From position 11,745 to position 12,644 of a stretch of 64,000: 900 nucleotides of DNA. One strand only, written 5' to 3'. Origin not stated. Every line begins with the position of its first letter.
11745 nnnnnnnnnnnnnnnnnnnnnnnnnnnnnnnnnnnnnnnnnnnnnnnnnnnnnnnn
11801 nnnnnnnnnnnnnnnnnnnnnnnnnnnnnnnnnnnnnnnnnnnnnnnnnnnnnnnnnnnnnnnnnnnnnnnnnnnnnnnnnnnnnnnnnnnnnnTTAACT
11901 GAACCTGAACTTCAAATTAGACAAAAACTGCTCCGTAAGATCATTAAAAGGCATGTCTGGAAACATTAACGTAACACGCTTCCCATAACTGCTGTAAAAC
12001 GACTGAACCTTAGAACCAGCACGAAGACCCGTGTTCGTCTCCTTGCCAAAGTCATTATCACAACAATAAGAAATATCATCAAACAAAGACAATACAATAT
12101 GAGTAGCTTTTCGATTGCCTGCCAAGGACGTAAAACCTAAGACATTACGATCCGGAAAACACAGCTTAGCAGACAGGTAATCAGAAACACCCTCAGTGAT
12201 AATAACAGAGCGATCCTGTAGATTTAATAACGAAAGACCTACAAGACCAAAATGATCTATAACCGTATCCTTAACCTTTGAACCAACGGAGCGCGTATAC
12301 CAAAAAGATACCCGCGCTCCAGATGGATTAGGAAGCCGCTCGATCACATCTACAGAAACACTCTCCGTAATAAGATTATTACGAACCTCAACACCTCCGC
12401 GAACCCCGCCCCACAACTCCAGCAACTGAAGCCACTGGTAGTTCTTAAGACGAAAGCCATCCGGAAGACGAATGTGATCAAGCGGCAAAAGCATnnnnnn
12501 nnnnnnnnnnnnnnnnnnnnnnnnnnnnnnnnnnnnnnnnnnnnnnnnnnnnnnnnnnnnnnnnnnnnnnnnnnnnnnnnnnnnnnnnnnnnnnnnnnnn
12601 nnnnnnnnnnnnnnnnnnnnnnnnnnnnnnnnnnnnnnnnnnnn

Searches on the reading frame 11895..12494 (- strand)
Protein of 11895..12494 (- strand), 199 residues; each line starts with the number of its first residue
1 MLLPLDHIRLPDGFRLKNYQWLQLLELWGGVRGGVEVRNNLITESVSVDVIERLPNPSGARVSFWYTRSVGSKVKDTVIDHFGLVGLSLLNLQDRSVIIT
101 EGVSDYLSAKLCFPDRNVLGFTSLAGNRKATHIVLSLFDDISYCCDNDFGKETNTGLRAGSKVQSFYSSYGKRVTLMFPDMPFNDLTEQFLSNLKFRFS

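Call 30: search_protein_families(library=pfam, proteins=[window:11895-12494:-], max_evalue=0.01)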
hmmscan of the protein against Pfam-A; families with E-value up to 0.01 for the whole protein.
window:11895-12494:- (199 aa): 1 family
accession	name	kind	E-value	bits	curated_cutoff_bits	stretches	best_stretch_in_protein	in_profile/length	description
PF13362.12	Toprim_3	-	0.0054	17.6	27.2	1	97-187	2-89/95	Toprim domain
